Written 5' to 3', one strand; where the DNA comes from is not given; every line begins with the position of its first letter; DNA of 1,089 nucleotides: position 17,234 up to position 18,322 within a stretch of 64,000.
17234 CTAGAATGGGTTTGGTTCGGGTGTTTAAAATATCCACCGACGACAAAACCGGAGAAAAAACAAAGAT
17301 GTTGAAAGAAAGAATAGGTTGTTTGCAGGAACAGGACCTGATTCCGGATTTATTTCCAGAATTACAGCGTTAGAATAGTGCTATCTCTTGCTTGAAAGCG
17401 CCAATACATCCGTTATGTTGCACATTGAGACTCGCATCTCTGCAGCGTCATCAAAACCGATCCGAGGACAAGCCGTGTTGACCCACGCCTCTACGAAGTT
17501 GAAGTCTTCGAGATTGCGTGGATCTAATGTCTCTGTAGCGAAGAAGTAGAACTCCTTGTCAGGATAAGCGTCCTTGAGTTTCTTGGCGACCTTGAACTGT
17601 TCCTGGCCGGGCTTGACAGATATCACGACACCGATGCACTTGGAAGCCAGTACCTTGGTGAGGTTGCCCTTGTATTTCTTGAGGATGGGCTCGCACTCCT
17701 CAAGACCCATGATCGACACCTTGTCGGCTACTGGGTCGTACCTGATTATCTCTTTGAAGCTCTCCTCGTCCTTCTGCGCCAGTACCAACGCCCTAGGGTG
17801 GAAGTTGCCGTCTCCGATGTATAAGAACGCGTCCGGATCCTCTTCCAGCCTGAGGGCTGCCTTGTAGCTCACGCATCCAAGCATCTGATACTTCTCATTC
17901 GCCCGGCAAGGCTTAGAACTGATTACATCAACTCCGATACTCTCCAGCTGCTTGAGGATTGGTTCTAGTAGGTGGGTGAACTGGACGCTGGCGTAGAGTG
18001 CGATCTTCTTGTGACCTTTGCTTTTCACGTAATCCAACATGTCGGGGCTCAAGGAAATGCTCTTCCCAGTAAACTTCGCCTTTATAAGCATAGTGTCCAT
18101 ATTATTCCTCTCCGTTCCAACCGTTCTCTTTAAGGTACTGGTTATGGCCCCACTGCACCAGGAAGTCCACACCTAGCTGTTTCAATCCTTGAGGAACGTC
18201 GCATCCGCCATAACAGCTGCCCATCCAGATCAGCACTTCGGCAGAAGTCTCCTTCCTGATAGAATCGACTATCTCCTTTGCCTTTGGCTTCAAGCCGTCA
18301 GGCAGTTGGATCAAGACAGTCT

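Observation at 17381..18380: Diphthamide synthase Dph2 encoded as two ORFs separated by TAA, one nucleotide, then ATG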

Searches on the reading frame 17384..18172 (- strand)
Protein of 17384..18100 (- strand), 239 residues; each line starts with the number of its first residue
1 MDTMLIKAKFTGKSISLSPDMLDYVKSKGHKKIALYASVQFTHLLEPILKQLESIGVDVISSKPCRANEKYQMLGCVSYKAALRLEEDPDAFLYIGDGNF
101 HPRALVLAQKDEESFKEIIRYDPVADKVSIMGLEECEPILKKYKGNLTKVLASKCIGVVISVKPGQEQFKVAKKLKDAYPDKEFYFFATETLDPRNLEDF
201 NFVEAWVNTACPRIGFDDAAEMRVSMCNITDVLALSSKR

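Call 3: search_protein_families(library=pfam, proteins=[window:17384-18100:-, window:17384-18172:-], max_evalue=0.01)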
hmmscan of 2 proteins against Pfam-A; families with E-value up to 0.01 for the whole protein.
window:17384-18100:- (239 aa): 1 family
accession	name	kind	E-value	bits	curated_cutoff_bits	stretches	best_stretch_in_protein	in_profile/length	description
PF01866.22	Diphthamide_syn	-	2.4e-35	122.9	33.2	1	26-221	84-277/302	Putative diphthamide synthesis protein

window:17384-18172:- (263 aa): 1 family
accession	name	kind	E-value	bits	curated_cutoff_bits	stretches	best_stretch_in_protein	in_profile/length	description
PF01866.22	Diphthamide_syn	-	2.7e-35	122.7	33.2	1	48-245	82-277/302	Putative diphthamide synthesis protein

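Call 4: search_protein_families(library=ncbifam, proteins=[window:17384-18100:-], max_evalue=0.01)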
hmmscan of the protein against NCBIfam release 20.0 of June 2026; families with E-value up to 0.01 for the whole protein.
window:17384-18100:- (239 aa): 3 families
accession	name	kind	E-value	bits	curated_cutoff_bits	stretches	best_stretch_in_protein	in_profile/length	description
TIGR03682.1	arCOG04112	equivalog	4.9e-36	124.5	202.8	1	17-233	84-293/308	diphthamide biosynthesis enzyme Dph2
TIGR00322.1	diphth2_R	domain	2.8e-33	115.7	35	1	22-230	110-314/320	diphthamide biosynthesis enzyme Dph1/Dph2 domain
TIGR00272.1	DPH2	equivalog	9.6e-06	24.5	184.05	1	29-216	151-347/497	diphthamide biosynthesis protein 2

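Call 6: find_homologous_proteins(query=window:17384-18100:-)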
Query window:17384-18100:- (239 aa): 271 proteins with E <= 0.001 among 551 candidates; the best 120 are listed.
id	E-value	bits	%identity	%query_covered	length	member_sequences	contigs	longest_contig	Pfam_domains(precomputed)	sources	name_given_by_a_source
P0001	3.9e-155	532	100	100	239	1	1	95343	PF01866.23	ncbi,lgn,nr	ncbi:diphthamide synthesis protein [Candidatus Woesearchaeota archaeon]|nr:diphthamide synthesis pro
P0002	7.2e-111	387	68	100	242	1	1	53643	PF01866.23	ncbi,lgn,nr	ncbi:diphthamide synthesis protein [Candidatus Woesearchaeota archaeon]|nr:diphthamide synthesis pro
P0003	2.0e-103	363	65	100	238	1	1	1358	PF01866.23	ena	-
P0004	1.8e-100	353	66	100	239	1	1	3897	PF01866.23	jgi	jgi:2-(3-amino-3-carboxypropyl)histidine synthase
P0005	7.3e-100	351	62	100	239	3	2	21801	PF01866.23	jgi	jgi:diphthamide biosynthesis enzyme Dph1/Dph2-like protein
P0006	6.0e-99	348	63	98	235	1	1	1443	PF01866.23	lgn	-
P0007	7.4e-96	338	61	100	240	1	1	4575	PF01866.23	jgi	jgi:diphthamide biosynthesis enzyme Dph1/Dph2-like protein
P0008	4.1e-95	335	63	100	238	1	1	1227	PF01866.23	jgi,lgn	jgi:2-(3-amino-3-carboxypropyl)histidine synthase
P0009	5.7e-95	335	61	100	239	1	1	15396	PF01866.23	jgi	jgi:2-(3-amino-3-carboxypropyl)histidine synthase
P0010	2.1e-94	333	61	98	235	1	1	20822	PF01866.23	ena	-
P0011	6.4e-91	322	60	100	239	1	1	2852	PF01866.23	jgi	jgi:2-(3-amino-3-carboxypropyl)histidine synthase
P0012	2.6e-82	294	56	97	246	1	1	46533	PF01866.23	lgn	-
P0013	4.1e-80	286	55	97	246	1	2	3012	PF01866.23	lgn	-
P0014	1.7e-78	281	55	97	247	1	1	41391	PF01866.23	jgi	jgi:diphthamide biosynthesis enzyme Dph1/Dph2-like protein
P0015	3.5e-78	280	54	97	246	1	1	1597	PF01866.23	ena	-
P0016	6.0e-78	279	54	97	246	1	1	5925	PF01866.23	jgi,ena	jgi:2-(3-amino-3-carboxypropyl)histidine synthase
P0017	6.3e-78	279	54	97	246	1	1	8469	PF01866.23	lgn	-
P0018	1.3e-75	272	54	97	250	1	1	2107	PF01866.23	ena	-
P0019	6.0e-74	266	53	98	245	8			PF01866.23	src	-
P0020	8.0e-72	259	53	97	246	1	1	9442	PF01866.23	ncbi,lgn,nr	ncbi:diphthamide synthesis protein [Candidatus Woesearchaeota archaeon]|nr:diphthamide synthesis pro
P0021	3.2e-71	257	53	97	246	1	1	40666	PF01866.23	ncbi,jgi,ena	-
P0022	4.9e-71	257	51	99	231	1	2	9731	PF01866.23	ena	-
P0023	4.5e-70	254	52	98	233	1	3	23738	PF01866.23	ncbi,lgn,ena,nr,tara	ncbi:MAG: hypothetical protein CMH62_02725 [Nanoarchaeota archaeon]|nr:hypothetical protein [Nanoarc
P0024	1.0e-69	252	51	97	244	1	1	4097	PF01866.23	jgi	-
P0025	1.3e-69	252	52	97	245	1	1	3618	PF01866.23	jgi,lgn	-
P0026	1.2e-68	249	51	97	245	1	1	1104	PF01866.23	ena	-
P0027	2.7e-68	248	53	97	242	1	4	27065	PF01866.23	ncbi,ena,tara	tara:strand:- start:1002 stop:1730 length:729 start_codon:yes stop_codon:yes gene_type:complete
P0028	4.8e-68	247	49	97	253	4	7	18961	PF01866.23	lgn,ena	-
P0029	2.9e-67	244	51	99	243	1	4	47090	PF01866.23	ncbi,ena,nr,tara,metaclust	ncbi:MAG: hypothetical protein CMH64_04080 [Nanoarchaeota archaeon]|nr:hypothetical protein [Nanoarc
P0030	3.9e-67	244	49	96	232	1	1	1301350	PF01866.23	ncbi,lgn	-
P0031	4.0e-67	244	48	98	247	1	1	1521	PF01866.23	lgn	-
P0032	4.2e-67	244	48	97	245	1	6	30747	PF01866.23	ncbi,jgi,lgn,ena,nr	ncbi:hypothetical protein COV12_02880 [Candidatus Woesearchaeota archaeon CG10_big_fil_rev_8_21_14_0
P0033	4.3e-67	244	52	98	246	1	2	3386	PF01866.23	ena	-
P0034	4.7e-67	244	49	100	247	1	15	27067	PF01866.23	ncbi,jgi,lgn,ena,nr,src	ncbi:TPA: 2-(3-amino-3-carboxypropyl)histidine synthase [Candidatus Woesearchaeota archaeon]|nr:2-(3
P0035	1.2e-66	242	49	97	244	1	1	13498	PF01866.23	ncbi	ncbi:MAG: diphthamide synthesis protein [Candidatus Woesearchaeota archaeon]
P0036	1.4e-66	242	48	96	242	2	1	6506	PF01866.23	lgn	-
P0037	7.9e-66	240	46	97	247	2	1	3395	PF01866.23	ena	-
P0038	9.6e-66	239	48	97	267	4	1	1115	PF01866.23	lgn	-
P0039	1.2e-65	239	48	97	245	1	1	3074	PF01866.23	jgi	-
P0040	1.3e-65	239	48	97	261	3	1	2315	PF01866.23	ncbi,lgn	-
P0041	1.3e-65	239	51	97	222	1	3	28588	PF01866.23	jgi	-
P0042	2.1e-65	238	48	97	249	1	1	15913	PF01866.23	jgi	jgi:2-(3-amino-3-carboxypropyl)histidine synthase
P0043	5.1e-65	237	48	96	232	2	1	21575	PF01866.23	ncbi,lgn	-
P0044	6.9e-65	237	46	97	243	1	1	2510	PF01866.23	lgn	-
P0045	8.3e-65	236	46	98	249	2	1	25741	PF01866.23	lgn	-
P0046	9.8e-65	236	46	98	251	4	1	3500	PF01866.23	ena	-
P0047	1.1e-64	236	49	97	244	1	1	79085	PF01866.23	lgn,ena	-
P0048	2.0e-64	235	47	97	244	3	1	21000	PF01866.23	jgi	jgi:diphthamide biosynthesis enzyme Dph1/Dph2-like protein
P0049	3.4e-64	234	47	97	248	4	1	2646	PF01866.23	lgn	-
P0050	8.2e-64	233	48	99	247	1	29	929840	PF01866.23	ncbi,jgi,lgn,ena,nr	ncbi:hypothetical protein HOL21_00250 [Candidatus Woesearchaeota archaeon]|jgi:2-(3-amino-3-carboxyp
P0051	8.4e-64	233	50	97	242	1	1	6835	PF01866.23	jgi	jgi:2-(3-amino-3-carboxypropyl)histidine synthase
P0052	1.2e-63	233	46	96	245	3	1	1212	PF01866.23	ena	-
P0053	2.5e-63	231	47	99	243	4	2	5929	PF01866.23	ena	-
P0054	3.3e-63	231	47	97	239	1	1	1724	PF01866.23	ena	-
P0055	1.7e-62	229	48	97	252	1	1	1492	PF01866.23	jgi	jgi:diphthamide biosynthesis enzyme Dph1/Dph2-like protein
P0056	2.9e-62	228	46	97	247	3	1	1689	PF01866.23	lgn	-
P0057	3.8e-62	228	49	97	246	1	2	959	PF01866.23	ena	-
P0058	4.3e-62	227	48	97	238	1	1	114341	PF01866.23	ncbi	-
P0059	4.5e-62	227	47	97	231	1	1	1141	PF01866.23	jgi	jgi:2-(3-amino-3-carboxypropyl)histidine synthase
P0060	4.7e-62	227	48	98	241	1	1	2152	PF01866.23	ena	-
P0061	5.9e-62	227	48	97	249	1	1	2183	PF01866.23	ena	-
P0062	6.5e-62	227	45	97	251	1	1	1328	PF01866.23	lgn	-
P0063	2.5e-61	225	46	97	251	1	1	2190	PF01866.23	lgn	-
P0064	5.4e-61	224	45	97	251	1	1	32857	PF01866.23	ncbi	-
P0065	7.8e-61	223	44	98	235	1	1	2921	PF01866.23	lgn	-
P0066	8.6e-61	223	44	97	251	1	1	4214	PF01866.23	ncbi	-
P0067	1.1e-60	223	46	97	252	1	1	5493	PF01866.23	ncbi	-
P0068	1.1e-60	223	46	97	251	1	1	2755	PF01866.23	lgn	-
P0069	1.3e-60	223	44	97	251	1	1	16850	PF01866.23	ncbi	-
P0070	2.1e-60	222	45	97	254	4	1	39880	PF01866.23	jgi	-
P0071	4.3e-60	221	45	97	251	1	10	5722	PF01866.23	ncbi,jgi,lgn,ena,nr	ncbi:MAG TPA: diphthamide synthesis protein [Candidatus Nanoarchaeia archaeon]|nr:diphthamide synthe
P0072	9.6e-60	220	45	97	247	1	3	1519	PF01866.23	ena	-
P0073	1.2e-59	219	45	99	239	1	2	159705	PF01866.23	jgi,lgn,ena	jgi:2-(3-amino-3-carboxypropyl)histidine synthase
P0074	1.2e-59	219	47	97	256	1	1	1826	PF01866.23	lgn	-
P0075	1.3e-59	219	45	96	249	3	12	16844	PF01866.23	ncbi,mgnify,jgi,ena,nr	ncbi:hypothetical protein HOC32_05505 [Candidatus Woesearchaeota archaeon]|mgnify:CR=1|jgi:diphthami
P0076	1.7e-59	219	46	97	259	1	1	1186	PF01866.23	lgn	-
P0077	2.1e-59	219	44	97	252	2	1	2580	PF01866.23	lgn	-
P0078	3.1e-59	218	45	97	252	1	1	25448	PF01866.23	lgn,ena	-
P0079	4.0e-59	218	44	97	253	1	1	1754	PF01866.23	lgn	-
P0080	7.8e-59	217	44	97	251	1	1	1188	PF01866.23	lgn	-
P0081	1.0e-58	216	43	98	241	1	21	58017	PF01866.23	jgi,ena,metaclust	metaclust:\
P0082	1.7e-58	216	46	97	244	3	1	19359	PF01866.23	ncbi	-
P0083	2.3e-58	215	44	97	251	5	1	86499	PF01866.23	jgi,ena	-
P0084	2.6e-58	215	43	98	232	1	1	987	PF01866.23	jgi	jgi:2-(3-amino-3-carboxypropyl)histidine synthase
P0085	4.3e-58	214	44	97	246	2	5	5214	PF01866.23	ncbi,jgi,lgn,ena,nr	ncbi:MAG TPA: diphthamide synthesis protein [Candidatus Nanoarchaeia archaeon]|nr:diphthamide synthe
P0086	5.0e-58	214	45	97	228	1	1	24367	PF01866.23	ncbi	-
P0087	5.6e-58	214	45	97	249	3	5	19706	PF01866.23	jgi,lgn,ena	-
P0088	7.0e-58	214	43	97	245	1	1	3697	PF01866.23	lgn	-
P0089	7.4e-58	214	46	98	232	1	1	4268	PF01866.23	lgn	-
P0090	8.6e-58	213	44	98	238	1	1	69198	PF01866.23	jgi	jgi:2-(3-amino-3-carboxypropyl)histidine synthase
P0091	9.4e-58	213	44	98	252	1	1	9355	PF01866.23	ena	-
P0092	1.1e-57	213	44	97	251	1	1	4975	PF01866.23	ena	-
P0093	1.2e-57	213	44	97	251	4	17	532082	PF01866.23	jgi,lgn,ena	-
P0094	1.5e-57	213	46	97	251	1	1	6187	PF01866.23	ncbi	-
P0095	1.6e-57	213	42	97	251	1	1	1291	PF01866.23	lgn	-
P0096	1.8e-57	212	44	97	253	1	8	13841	PF01866.23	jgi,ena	-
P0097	2.0e-57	212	45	97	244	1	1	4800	PF01866.23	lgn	-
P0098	3.0e-57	212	46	97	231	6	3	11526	PF01866.23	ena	-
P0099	3.5e-57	211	44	97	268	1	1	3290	PF01866.23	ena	-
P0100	5.5e-57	211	42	97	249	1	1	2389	PF01866.23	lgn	-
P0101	5.6e-57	211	44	97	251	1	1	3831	PF01866.23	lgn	-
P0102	1.0e-56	210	43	99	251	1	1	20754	PF01866.23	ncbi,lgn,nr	ncbi:diphthamide synthesis protein [Candidatus Woesearchaeota archaeon]|nr:diphthamide synthesis pro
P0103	1.1e-56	210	42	98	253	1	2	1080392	PF01866.23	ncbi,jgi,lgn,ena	-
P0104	1.1e-56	210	43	97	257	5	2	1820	PF01866.23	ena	-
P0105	1.4e-56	209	43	97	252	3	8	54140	PF01866.23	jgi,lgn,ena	-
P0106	1.4e-56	209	48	97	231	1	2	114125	PF01866.23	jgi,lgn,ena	-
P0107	1.6e-56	209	44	95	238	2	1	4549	PF01866.23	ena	-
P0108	4.4e-56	208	44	97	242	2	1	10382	PF01866.23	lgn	-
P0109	1.1e-55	206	43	97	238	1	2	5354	PF01866.23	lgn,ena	-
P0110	1.5e-55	206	42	97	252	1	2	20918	PF01866.23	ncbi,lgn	-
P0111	1.5e-55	206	44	97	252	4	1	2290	PF01866.23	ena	-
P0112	1.8e-55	206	45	97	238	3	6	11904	PF01866.23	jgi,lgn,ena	-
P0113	1.8e-55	206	68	58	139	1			PF01866.23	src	-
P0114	2.2e-55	205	45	97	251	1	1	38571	PF01866.23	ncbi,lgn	-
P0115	3.0e-55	205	45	98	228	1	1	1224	PF01866.23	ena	-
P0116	3.1e-55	205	43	97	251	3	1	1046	PF01866.23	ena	-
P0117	4.1e-55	205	47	97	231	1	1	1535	PF01866.23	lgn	-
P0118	4.1e-55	205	42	99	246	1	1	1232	PF01866.23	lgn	-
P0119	4.3e-55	205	44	97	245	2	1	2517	PF01866.23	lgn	-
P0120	5.0e-55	204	43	97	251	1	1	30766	PF01866.23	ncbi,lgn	-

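Call 14: find_related_loci(query=A1, collection=genome_contigs, flank=3000)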
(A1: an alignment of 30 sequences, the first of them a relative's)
Query A1 (239 aa) in genome_contigs; peptide patterns used: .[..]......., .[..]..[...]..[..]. (x = any residue, [..] = any of these).
599 stretches matched a pattern (row limit reached: there are more); 512 encode a relative of the query (tblastn E <= 1e-3); the best 80 are kept; 80 distinct loci.
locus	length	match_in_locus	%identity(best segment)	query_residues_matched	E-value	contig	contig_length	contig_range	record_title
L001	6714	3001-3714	68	1-238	2e-119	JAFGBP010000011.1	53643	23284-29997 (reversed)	MAG: Candidatus Woesearchaeota archaeon isolate Zod_Metabat.1039 k87_2845894, whole genome shotgun sequence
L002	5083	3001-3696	53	1-235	5e-81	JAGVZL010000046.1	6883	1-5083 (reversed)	Candidatus Woesearchaeota archaeon isolate RIFOXYB1_FULL_31_12 rifoxyb1_full_scaffold_4570, whole genome shotgun sequenc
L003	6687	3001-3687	53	2-233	4e-79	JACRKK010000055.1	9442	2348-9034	MAG: Candidatus Woesearchaeota archaeon isolate NC_groundwater_1853_Pr3_B-0.1um_45_12 SR-2_scaffold_141_1686082, whole g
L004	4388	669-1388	49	1-238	2e-75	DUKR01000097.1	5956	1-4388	MAG TPA_asm: Candidatus Woesearchaeota archaeon isolate UBA9638 contig_44890, whole genome shotgun sequence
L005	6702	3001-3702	51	1-237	5e-75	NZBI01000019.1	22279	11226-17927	MAG: Nanoarchaeota archaeon isolate ARS1403 40449, whole genome shotgun sequence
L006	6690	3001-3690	48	1-233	3e-75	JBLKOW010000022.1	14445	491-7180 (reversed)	MAG: Candidatus Woesearchaeota archaeon isolate MAG.4 NODE_11604_length_14445_cov_12.359340, whole genome shotgun sequen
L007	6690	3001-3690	48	1-233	1e-73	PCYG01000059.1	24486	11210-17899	MAG: Candidatus Woesearchaeota archaeon CG10_big_fil_rev_8_21_14_0_10_32_24 CG10_8_21_14_0.10_scaffold_5556_c, whole gen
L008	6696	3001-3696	46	1-233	5e-73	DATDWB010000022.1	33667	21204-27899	MAG TPA_asm: Candidatus Nanoarchaeia archaeon isolate SMAG_U8099 k141_1816110, whole genome shotgun sequence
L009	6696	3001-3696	48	1-233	1e-72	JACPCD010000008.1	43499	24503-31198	MAG: Candidatus Woesearchaeota archaeon isolate NC_groundwater_274_Ag_S-0.2um_44_14 S5_GD2017_2_S2_scaffold_423, whole g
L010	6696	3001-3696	46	1-233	1e-72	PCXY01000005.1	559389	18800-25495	MAG: Candidatus Woesearchaeota archaeon CG10_big_fil_rev_8_21_14_0_10_45_16 CG10_8_21_14_0.10_scaffold_1_c, whole genome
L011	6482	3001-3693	53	1-233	4e-72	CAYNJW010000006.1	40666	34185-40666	MAG TPA_asm: Candidatus Woesearchaeota archaeon isolate binchicken_co67_274 genome assembly, contig: NODE_860_length_406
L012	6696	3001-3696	47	1-233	1e-70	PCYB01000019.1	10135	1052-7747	MAG: Candidatus Woesearchaeota archaeon CG10_big_fil_rev_8_21_14_0_10_36_11 CG10_8_21_14_0.10_scaffold_7146_c, whole gen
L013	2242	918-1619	45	1-235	3e-72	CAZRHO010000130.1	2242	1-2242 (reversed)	MAG TPA_asm: uncultured Methanosarcinales archaeon isolate binchicken_co141_112 genome assembly, contig: NODE_147355_len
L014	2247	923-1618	47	1-233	4e-72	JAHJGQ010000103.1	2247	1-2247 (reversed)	MAG: Nanoarchaeota archaeon isolate Modern_marine_glass_biofilm.mb.79 Modern_marine_glas.mb.79_k141_1008941, whole genom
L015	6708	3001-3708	48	1-237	4e-70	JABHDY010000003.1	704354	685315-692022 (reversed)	MAG: Candidatus Woesearchaeota archaeon isolate SI037_bin144 k141_1199542, whole genome shotgun sequence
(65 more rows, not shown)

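Call 55: find_encoding_contigs(protein=P0001, flank=1500, max_places=6)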
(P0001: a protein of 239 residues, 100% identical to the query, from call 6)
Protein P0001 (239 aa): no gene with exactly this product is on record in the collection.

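Call 56: list_cluster_members(proteins=[P0001, P0121])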
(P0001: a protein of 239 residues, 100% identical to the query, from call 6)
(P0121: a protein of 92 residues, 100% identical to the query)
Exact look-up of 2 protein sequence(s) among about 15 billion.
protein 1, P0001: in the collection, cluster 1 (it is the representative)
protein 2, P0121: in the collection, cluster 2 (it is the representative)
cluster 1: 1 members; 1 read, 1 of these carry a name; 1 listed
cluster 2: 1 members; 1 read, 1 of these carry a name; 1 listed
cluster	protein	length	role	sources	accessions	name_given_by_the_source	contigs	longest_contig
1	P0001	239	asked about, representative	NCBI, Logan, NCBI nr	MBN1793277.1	diphthamide synthesis protein [Candidatus Woesearchaeota archaeon]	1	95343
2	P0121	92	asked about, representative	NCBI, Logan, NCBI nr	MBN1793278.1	diphthamide synthesis protein [Candidatus Woesearchaeota archaeon]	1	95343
